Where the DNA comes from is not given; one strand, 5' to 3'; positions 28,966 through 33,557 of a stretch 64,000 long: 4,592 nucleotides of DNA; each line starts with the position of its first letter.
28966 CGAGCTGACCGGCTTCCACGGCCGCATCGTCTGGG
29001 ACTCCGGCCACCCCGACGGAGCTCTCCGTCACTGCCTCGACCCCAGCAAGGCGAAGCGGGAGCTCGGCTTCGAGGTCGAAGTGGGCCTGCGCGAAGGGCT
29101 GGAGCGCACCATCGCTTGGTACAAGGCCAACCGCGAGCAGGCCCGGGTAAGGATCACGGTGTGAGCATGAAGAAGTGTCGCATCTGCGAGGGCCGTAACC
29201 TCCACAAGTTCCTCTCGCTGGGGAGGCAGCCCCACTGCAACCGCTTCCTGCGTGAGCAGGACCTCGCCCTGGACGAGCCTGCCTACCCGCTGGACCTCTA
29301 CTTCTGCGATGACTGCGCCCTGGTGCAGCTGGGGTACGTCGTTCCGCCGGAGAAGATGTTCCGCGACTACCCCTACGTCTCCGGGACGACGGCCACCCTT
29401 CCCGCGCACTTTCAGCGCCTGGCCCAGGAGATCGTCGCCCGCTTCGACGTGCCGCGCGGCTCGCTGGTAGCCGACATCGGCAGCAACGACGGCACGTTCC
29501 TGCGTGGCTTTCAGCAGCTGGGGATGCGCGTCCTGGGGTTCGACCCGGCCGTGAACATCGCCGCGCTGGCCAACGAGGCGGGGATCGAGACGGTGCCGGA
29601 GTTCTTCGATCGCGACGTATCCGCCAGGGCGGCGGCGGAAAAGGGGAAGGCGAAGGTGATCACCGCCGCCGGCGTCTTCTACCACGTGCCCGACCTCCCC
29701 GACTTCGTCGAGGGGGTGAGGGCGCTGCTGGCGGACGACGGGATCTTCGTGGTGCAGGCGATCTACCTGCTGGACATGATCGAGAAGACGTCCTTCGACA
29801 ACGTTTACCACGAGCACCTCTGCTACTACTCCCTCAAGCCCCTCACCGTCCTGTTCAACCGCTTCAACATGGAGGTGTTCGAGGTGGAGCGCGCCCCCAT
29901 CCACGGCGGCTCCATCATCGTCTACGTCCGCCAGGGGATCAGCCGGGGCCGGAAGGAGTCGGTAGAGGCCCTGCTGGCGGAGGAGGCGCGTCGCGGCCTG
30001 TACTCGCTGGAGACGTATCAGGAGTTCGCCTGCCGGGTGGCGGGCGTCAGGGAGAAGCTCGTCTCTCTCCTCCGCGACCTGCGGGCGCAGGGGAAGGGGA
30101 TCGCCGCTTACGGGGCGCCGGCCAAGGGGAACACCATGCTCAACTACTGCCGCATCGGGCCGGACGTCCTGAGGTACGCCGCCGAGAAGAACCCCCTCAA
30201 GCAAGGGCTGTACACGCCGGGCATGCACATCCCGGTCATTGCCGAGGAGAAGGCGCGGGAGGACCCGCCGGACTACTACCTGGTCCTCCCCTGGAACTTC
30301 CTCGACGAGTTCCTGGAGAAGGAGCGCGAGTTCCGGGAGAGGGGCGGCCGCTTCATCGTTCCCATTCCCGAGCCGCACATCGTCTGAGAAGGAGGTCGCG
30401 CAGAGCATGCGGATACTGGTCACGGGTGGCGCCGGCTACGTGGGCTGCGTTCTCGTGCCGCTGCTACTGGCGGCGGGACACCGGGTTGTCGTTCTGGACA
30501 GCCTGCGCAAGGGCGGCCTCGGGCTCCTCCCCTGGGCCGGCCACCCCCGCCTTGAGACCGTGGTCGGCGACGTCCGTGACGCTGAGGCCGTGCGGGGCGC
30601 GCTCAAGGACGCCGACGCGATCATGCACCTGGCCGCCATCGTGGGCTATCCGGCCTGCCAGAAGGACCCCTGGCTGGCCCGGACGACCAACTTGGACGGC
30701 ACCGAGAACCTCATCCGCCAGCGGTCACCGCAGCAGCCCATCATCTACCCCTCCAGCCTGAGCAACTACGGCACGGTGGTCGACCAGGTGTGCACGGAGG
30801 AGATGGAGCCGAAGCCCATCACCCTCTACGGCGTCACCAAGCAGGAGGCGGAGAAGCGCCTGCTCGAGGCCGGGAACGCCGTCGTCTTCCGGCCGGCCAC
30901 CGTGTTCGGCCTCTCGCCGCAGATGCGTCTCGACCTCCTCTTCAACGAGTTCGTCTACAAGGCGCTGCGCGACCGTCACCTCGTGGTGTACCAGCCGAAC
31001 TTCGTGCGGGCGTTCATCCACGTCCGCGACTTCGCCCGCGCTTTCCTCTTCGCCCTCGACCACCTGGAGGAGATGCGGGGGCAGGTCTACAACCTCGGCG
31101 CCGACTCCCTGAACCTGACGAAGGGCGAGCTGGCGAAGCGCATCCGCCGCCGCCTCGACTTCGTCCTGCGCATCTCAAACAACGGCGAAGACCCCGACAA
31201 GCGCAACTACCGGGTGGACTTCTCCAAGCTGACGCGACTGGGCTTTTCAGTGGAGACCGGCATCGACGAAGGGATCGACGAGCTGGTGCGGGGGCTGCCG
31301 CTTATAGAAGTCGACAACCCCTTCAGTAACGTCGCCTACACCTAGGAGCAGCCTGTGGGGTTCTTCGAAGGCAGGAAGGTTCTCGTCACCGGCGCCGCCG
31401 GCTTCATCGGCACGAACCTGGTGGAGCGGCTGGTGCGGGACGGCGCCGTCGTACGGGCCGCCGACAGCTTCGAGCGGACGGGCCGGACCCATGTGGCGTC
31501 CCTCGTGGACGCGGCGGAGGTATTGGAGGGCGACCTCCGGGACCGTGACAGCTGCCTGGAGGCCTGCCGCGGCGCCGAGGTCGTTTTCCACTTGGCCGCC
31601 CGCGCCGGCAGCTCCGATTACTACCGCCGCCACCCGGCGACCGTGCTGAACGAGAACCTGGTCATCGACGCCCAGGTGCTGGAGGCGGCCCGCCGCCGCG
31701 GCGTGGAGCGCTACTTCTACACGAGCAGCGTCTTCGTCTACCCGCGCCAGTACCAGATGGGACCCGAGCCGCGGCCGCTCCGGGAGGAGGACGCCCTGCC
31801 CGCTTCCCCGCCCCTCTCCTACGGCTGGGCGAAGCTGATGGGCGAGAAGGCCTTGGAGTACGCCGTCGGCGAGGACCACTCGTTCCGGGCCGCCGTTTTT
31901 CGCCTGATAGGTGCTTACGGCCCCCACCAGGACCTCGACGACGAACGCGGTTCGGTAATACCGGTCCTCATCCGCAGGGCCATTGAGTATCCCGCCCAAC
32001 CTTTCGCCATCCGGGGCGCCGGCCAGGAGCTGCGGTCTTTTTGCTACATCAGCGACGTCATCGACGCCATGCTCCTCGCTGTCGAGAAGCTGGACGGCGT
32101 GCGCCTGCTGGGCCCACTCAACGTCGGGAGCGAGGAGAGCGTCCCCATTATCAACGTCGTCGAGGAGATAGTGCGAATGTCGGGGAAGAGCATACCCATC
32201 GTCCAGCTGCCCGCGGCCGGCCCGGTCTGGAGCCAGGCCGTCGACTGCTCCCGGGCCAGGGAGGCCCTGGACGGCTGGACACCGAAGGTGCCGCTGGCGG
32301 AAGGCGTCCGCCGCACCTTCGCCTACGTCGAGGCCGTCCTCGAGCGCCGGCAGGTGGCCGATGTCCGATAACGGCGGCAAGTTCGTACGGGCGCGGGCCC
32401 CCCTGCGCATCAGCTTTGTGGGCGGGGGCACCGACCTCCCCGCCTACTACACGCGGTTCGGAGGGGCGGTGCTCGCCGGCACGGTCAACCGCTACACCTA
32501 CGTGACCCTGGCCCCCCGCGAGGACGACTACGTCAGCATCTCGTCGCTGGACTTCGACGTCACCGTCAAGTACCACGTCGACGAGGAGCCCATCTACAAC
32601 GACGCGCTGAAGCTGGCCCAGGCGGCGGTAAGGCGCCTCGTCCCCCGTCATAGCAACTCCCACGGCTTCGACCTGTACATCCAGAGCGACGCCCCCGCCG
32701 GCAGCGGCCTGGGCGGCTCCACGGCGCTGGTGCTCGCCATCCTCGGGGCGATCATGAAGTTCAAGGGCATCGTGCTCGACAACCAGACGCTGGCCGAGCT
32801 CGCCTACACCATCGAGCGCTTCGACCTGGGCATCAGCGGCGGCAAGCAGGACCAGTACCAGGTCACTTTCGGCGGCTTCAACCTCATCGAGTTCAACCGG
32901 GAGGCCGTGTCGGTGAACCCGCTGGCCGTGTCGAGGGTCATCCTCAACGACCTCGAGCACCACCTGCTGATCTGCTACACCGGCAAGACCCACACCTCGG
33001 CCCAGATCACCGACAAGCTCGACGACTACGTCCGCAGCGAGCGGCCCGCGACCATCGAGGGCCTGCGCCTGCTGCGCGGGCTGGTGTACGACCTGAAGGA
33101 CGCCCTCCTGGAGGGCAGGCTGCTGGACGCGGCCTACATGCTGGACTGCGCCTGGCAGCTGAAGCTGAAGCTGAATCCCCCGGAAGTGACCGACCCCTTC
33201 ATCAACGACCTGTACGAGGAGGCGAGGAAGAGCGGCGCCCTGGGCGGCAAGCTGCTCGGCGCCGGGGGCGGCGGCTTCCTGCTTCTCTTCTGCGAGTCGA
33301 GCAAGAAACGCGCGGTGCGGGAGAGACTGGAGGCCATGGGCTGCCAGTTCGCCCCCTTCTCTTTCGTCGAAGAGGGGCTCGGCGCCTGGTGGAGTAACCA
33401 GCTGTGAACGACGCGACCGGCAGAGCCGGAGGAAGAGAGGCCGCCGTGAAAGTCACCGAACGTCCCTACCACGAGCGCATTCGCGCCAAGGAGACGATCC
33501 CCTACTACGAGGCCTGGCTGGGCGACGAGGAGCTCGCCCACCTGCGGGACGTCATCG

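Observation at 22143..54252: A 32-kb, roughly 30-gene, single-strand and translationally coupled glycan operon with an unusual parts list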

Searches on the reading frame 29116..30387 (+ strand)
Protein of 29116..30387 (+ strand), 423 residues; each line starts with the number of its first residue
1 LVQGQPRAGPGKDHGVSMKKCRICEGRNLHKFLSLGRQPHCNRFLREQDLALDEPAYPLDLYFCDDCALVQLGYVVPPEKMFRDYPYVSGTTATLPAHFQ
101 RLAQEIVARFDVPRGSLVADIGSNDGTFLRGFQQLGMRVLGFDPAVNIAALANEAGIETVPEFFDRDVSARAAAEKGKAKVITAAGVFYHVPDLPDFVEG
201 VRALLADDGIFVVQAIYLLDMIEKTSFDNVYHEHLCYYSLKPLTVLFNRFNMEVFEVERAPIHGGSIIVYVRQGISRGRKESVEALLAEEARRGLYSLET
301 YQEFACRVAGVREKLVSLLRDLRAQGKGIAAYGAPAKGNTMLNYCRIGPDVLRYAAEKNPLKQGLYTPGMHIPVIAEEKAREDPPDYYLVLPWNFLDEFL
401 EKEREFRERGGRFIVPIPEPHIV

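Call 5: search_protein_families(library=pfam, proteins=[window:29116-30387:+], max_evalue=0.001)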
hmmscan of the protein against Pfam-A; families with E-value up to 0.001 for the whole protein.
window:29116-30387:+ (423 aa): 5 families
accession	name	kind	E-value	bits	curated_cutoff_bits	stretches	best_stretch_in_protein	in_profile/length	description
PF08484.17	Methyltransf_14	-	7.8e-61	205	23.5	1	261-418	1-160/160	C-methyltransferase C-terminal domain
PF08421.16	Methyltransf_13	-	4.2e-24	84.9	31.3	1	21-82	1-62/62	Putative zinc binding domain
PF13489.12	Methyltransf_23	-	3.8e-18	66.2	27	1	100-256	6-163/164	Methyltransferase domain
PF08242.18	Methyltransf_12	-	3.8e-08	34.4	30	1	120-211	2-98/98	Methyltransferase domain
PF08241.18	Methyltransf_11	-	6.6e-07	30.3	21.2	1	120-213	2-95/95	Methyltransferase domain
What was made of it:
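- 29167..30387 (+): g9: NDP-sugar 3-C-methyltransferase (TylC3/TcaB9 family). PF08421 and PF08484 (call 5).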

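Call 21: search_protein_families(library=ncbifam, proteins=[window:29167-30387:+], max_evalue=0.00001)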
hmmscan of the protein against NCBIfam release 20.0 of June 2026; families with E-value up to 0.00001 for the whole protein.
window:29167-30387:+ (406 aa): 1 family
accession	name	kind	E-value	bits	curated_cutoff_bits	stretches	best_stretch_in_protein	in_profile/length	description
NF045667.1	MTase_DVU1556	equivalog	5.4e-06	26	155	1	85-241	10-163/213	DVU_1556 family methyltransferase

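Call 93: search_solved_structures(query=window:29167-30387:+, max_evalue=0.001)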
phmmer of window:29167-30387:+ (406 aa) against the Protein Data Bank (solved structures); distinct sequences matched with E-value up to 0.001: 11.
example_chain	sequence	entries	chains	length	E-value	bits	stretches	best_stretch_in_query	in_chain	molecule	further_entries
4rv9_A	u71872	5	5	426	3.2e-112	378.6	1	3-406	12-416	D-mycarose 3-C-methyltransferase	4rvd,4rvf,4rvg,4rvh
5t64_A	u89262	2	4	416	2.9e-91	309.6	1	3-405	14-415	Sugar 3-C-methyl transferase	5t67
3ndi_A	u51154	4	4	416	1.1e-90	307.7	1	3-405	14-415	Methyltransferase | TcaB9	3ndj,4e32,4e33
4e2y_A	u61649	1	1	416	2.7e-90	306.4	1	3-405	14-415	TcaB9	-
4e31_A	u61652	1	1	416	3.3e-90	306.1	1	3-405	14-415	TcaB9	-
4e2x_A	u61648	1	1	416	3.8e-90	305.9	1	3-405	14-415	TcaB9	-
5t6b_A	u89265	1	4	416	8.3e-90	304.8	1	3-405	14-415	Sugar 3-C-methyl transferase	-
4e2z_A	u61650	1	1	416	9.9e-90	304.5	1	3-405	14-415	TcaB9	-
4e2w_A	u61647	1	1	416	9.9e-90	304.5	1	3-405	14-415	TcaB9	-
4e30_A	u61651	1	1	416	2.5e-89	303.2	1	3-405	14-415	TcaB9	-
2avn_A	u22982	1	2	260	0.00044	22.4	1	100-242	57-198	ubiquinone/menaquinone biosynthesis methyltransferase-related protein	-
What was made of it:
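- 29167..30387 (+): PDB 4rv9 E 3e-112; TcaB9 E 1e-90 (call 93).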

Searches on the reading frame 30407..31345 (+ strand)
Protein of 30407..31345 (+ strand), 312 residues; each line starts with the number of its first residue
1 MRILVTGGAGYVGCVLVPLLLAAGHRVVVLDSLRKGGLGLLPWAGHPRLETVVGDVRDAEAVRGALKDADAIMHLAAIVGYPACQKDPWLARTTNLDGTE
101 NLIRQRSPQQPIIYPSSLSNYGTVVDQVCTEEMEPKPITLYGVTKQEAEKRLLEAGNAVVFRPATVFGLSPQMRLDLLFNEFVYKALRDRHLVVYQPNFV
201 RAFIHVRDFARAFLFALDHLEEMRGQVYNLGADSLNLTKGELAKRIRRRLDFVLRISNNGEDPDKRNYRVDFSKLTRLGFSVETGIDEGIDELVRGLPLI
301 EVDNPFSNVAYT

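Call 5: search_protein_families(library=pfam, proteins=[window:30407-31345:+], max_evalue=0.001)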
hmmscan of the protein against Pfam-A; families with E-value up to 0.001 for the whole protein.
window:30407-31345:+ (312 aa): 8 families
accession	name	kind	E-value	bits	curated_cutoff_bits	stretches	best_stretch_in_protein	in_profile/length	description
PF01370.27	Epimerase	-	2.3e-34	119.3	20.9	1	3-231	1-240/240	NAD dependent epimerase/dehydratase family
PF16363.11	GDP_Man_Dehyd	-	4.1e-18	66.4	27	1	4-292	1-331/332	GDP-mannose 4,6 dehydratase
PF04321.23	RmlD_sub_bind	-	6.5e-16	58.7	27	1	1-250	1-231/287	RmlD substrate binding domain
PF01073.25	3Beta_HSD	-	6.4e-15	55.3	22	1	4-223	1-235/280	3-beta hydroxysteroid dehydrogenase/isomerase family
PF02719.21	Polysacc_synt_2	-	1.9e-09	37.6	20.2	1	3-107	1-116/293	Polysaccharide biosynthesis protein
PF07993.18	NAD_binding_4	-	2.7e-07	30.5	20.1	1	46-171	60-211/258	Male sterility protein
PF13460.12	NAD_binding_10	-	6.1e-06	26.7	27.2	1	7-76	1-68/184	NAD(P)H-binding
PF03435.24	Sacchrp_dh_NADP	-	0.00062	20.5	25.1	0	8-77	5-77/129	Saccharopine dehydrogenase NADP binding domain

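Call 22: search_protein_families(library=ncbifam, proteins=[window:30407-31345:+], max_evalue=0.00001)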
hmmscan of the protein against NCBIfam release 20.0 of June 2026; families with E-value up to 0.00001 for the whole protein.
window:30407-31345:+ (312 aa): 26 families (the best 25 are shown)
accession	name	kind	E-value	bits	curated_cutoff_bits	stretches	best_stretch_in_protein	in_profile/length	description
TIGR01179.1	galE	equivalog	2.4e-29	102.2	262.3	1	2-157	1-161/332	UDP-glucose 4-epimerase GalE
TIGR01181.1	dTDP_gluc_dehyt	equivalog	2e-19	69.8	365.1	1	2-294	1-308/321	dTDP-glucose 4,6-dehydratase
NF043036.1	ErythonDh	equivalog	1.8e-18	66.8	325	1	1-149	1-157/321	D-erythronate dehydrogenase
TIGR04180.1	EDH_00030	hypoth_equivalog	2.7e-18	66.1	475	1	3-259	1-265/297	NAD-dependent 4,6-dehydratase LegB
TIGR03466.1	HpnA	hypoth_equivalog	4.8e-17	61.8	367.65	1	1-238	1-236/327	hopanoid-associated sugar epimerase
TIGR02197.1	heptose_epim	equivalog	1.5e-15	57.2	274.6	1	3-232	1-243/316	ADP-glyceromanno-heptose 6-epimerase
NF042422.1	oxyalk_red_OleD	equivalog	1.1e-13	51.2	580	1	1-221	1-219/329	2-alkyl-3-oxoalkanoate reductase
TIGR03589.1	PseB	equivalog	1.6e-13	50.3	407.75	1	3-162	7-155/324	UDP-N-acetylglucosamine 4,6-dehydratase (inverting)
NF007956.0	PRK10675.1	subfamily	2.9e-13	49.7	394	1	1-152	1-160/338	UDP-glucose 4-epimerase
NF042423.1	oxyalk_red_Shew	equivalog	1.2e-10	41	580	1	2-168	10-176/331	2-alkyl-3-oxoalkanoate reductase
TIGR01214.1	rmlD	equivalog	4.8e-10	39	224.05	1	2-192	1-173/285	dTDP-4-dehydrorhamnose reductase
NF011728.1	PRK15181.1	equivalog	1.1e-09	37.8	760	1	2-149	17-173/348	Vi polysaccharide biosynthesis UDP-N-acetylglucosaminuronic acid C-4 epimerase TviC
NF004520.0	PRK05865.1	equivalog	1.5e-09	36.3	1509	1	1-174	1-136/854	sugar epimerase family protein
NF005539.0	PRK07201.1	equivalog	6.6e-09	35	549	1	1-172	1-183/657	SDR family oxidoreductase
NF058621.1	DiazavRedAvaA7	equivalog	3.6e-08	33.4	400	1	1-219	1-221/304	3-diazoavenalumate denitrifying reductase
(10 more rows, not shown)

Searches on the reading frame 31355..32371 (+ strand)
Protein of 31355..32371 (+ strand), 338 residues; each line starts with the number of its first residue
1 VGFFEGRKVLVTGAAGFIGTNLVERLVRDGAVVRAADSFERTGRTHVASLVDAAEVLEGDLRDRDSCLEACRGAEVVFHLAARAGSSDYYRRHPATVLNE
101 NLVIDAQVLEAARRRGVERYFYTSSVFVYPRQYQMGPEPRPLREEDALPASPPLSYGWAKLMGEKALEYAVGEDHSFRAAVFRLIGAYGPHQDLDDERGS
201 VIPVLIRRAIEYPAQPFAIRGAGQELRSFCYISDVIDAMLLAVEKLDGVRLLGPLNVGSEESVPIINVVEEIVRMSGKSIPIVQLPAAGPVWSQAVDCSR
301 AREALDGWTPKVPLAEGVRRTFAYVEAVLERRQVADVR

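Call 6: search_protein_families(library=pfam, proteins=[window:31355-32371:+], max_evalue=0.001)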
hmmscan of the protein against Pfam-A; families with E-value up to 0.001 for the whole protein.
window:31355-32371:+ (338 aa): 9 families
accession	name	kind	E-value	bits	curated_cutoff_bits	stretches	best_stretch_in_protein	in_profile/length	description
PF01370.27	Epimerase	-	6.7e-46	157.1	20.9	1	9-258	1-240/240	NAD dependent epimerase/dehydratase family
PF16363.11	GDP_Man_Dehyd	-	4.4e-22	79.4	27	1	10-321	1-332/332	GDP-mannose 4,6 dehydratase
PF01073.25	3Beta_HSD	-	1.9e-19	70.2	22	1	10-247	1-233/280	3-beta hydroxysteroid dehydrogenase/isomerase family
PF13460.12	NAD_binding_10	-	9.8e-11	42.3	27.2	1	13-130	1-103/184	NAD(P)H-binding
PF05368.20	NmrA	-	1.5e-09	38.4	27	1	7-129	3-110/298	NmrA-like family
PF04321.23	RmlD_sub_bind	-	4.4e-08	33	27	1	8-188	2-152/287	RmlD substrate binding domain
PF07993.18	NAD_binding_4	-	1.8e-07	31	20.1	1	11-183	1-203/258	Male sterility protein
PF02719.21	Polysacc_synt_2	-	3e-07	30.4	20.2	1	9-124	1-127/293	Polysaccharide biosynthesis protein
PF00106.31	adh_short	-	1.3e-05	25.2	26.6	1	8-74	2-71/195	short chain dehydrogenase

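Call 22: search_protein_families(library=ncbifam, proteins=[window:31355-32371:+], max_evalue=0.00001)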
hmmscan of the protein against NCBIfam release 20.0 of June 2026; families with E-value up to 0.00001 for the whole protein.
window:31355-32371:+ (338 aa): 24 families
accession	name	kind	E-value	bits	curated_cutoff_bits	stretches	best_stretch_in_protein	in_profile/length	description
TIGR04180.1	EDH_00030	hypoth_equivalog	1.4e-28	99.8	475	1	9-284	1-264/297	NAD-dependent 4,6-dehydratase LegB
TIGR03466.1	HpnA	hypoth_equivalog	4e-24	85.1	367.65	1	8-146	2-136/327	hopanoid-associated sugar epimerase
NF047922.1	GDPFucSynFcl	equivalog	2.1e-23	83.2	500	1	7-324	3-300/308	GDP-L-fucose synthase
TIGR01179.1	galE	equivalog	3.9e-23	81.8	262.3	1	8-324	1-324/332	UDP-glucose 4-epimerase GalE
TIGR01181.1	dTDP_gluc_dehyt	equivalog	9e-22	77.6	365.1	1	8-324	1-310/321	dTDP-glucose 4,6-dehydratase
TIGR02197.1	heptose_epim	equivalog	2.5e-21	76.2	274.6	1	9-320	1-308/316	ADP-glyceromanno-heptose 6-epimerase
NF042422.1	oxyalk_red_OleD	equivalog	6.3e-21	75.1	580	1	8-247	2-219/329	2-alkyl-3-oxoalkanoate reductase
NF011728.1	PRK15181.1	equivalog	4.9e-15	55.4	760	1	7-244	16-250/348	Vi polysaccharide biosynthesis UDP-N-acetylglucosaminuronic acid C-4 epimerase TviC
NF052578.1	StrlDmthSdmBMthl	equivalog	1.2e-13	51.5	600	1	9-126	3-114/328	sterol demethylase protein SdmB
NF042423.1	oxyalk_red_Shew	equivalog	1.4e-12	47.4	580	1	7-126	9-119/331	2-alkyl-3-oxoalkanoate reductase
NF007956.0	PRK10675.1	subfamily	2.6e-12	46.5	394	1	8-306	2-311/338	UDP-glucose 4-epimerase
TIGR02622.1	CDP_4_6_dhtase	equivalog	1.2e-11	44.4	278.45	1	3-119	1-122/352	CDP-glucose 4,6-dehydratase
NF043036.1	ErythonDh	equivalog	1.7e-11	43.9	325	1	8-165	2-158/321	D-erythronate dehydrogenase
NF008872.0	PRK11908.1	equivalog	5.2e-10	38.9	294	1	7-274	2-269/349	bifunctional UDP-4-keto-pentose/UDP-xylose synthase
NF041293.1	G6PDh_Azf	equivalog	3.2e-09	36.6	400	1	8-165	4-161/252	NAD-dependent glucose-6-phosphate dehydrogenase Azf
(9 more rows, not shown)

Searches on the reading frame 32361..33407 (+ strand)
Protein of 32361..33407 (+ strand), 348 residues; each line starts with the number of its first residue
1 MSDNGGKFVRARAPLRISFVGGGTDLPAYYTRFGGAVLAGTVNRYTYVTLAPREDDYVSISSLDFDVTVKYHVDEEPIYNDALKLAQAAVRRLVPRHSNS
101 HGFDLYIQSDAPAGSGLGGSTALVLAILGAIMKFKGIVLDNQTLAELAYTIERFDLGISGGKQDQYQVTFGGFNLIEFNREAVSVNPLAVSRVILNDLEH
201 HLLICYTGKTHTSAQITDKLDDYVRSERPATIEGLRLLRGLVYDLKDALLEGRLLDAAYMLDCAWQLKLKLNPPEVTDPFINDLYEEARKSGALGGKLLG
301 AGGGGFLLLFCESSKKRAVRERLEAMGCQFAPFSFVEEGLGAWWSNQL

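Call 6: search_protein_families(library=pfam, proteins=[window:32361-33407:+], max_evalue=0.001)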
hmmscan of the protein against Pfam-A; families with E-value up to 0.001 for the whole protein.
window:32361-33407:+ (348 aa): 2 families
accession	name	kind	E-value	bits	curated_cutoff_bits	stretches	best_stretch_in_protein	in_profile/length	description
PF00288.32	GHMP_kinases_N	-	9.2e-18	64.7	22.3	1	85-172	2-87/87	GHMP kinases N terminal domain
PF08544.19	GHMP_kinases_C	-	1.9e-08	35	21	1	261-325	17-81/85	GHMP kinases C terminal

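Call 21: search_protein_families(library=ncbifam, proteins=[window:32361-33407:+], max_evalue=0.00001)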
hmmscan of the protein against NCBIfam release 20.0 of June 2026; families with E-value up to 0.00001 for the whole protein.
window:32361-33407:+ (348 aa): 12 families
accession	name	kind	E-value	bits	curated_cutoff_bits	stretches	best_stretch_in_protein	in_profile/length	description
NF049969.1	GlMnHpPKinHddA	equivalog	2.2e-66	224.6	600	1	8-343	2-336/338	D-glycero-D-manno-heptose 7-phosphate kinase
NF009948.0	PRK13412.1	equivalog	5.4e-27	93.9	721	1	102-311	726-935/974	bifunctional fucokinase/fucose-1-phosphate guanylyltransferase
TIGR00549.1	mevalon_kin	equivalog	4e-22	79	163.05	1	34-308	16-274/276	mevalonate kinase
NF003036.0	PRK03926.1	equivalog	3.5e-20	72.3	403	1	58-327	35-283/302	mevalonate kinase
NF003006.0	PRK03817.1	equivalog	1.1e-16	60.8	443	1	10-172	3-157/352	galactokinase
NF001816.0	PRK00555.1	equivalog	2.4e-15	56.4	509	1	9-180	3-172/363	galactokinase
NF003705.0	PRK05322.1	equivalog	8.9e-15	54.3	385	1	13-174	24-184/388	galactokinase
TIGR00131.1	gal_kin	equivalog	9.7e-13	47.8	226.65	1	10-202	19-216/388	galactokinase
NF003472.0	PRK05101.1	equivalog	1.5e-12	47.2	499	1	11-169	23-179/382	galactokinase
TIGR01920.1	Shik_kin_archae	equivalog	8e-08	32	126.85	1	64-175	33-143/266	shikimate kinase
TIGR00191.1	thrB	equivalog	4.1e-07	29.1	168.25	1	86-175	63-146/304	homoserine kinase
NF002288.1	PRK01212.1-4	equivalog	8.4e-07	28.3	194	1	56-185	27-157/303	homoserine kinase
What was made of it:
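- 32361..33407 (+): g12: second HddA-like GHMP kinase. NF049969, E 2.2e-66 (call 21).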
